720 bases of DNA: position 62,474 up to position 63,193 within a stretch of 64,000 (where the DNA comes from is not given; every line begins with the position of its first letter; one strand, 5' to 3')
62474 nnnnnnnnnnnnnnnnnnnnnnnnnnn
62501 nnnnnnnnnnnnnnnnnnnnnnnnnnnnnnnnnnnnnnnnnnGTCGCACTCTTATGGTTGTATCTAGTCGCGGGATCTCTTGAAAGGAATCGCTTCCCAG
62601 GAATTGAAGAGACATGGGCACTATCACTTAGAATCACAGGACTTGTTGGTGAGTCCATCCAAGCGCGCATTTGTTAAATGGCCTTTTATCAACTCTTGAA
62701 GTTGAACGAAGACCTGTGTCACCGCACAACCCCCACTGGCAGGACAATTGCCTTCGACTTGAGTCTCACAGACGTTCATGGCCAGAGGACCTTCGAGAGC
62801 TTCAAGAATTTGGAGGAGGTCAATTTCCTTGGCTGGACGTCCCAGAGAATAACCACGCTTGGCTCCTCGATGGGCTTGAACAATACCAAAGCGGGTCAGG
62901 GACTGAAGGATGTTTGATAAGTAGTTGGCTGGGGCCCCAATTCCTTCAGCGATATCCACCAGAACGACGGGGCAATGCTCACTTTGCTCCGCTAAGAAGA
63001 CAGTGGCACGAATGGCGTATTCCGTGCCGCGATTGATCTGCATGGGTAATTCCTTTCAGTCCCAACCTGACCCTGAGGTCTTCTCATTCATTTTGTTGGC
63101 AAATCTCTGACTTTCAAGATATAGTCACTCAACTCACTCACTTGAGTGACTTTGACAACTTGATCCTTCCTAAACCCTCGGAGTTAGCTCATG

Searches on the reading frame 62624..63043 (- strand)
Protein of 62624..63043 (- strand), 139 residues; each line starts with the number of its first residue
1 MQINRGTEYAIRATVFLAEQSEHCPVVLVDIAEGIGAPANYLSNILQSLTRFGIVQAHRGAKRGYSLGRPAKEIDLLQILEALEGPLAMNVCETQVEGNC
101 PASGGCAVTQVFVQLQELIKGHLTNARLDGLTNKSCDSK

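Call 3: search_protein_families(library=pfam, proteins=[window:62624-63043:-], max_evalue=0.01)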
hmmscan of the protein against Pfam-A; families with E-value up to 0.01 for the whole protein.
window:62624-63043:- (139 aa): 2 families
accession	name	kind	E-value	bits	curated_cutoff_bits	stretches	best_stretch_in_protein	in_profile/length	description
PF02082.26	Rrf2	-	2.2e-28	99.5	30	1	3-133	1-131/132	Iron-dependent Transcriptional regulator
PF03444.21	HrcA_DNA-bdg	-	0.0074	16.4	21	0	23-66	21-64/79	Winged helix-turn-helix transcription repressor, HrcA DNA-binding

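Call 4: search_protein_families(library=ncbifam, proteins=[window:62624-63043:-], max_evalue=0.01)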
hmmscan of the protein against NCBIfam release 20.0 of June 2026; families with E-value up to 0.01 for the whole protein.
window:62624-63043:- (139 aa): 8 families
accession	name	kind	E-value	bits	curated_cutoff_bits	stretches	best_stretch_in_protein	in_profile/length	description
TIGR00738.1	rrf2_super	superfamily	3.8e-27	94.8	73.3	1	1-132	1-131/132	Rrf2 family transcriptional regulator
TIGR02010.1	IscR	equivalog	1.8e-19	69.9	207.55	1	5-134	5-132/135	Fe-S cluster assembly transcriptional regulator IscR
NF008886.0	PRK11920.1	equivalog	5.3e-17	61.9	193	1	1-113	1-112/153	iron-responsive transcriptional regulator RirA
TIGR02944.1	suf_reg_Xantho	equivalog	3.8e-16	59.7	110.65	1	2-126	3-125/130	SUF system Fe-S cluster assembly regulator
NF008110.0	PRK10857.1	equivalog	2.7e-14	53.3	275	1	4-134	4-132/164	Fe-S cluster assembly transcriptional regulator IscR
NF047409.1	Cys_reg_CymR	equivalog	4.6e-13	49.5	195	1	1-135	1-127/139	cysteine metabolism transcriptional regulator CymR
NF008240.0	PRK11014.1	equivalog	1.6e-12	47.6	182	1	1-131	1-127/141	nitric oxide-sensing transcriptional repressor NsrR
NF033788.1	HTH_metalloreg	subfamily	0.0067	16.2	55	0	17-65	20-66/77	metalloregulator ArsR/SmtB family transcription factor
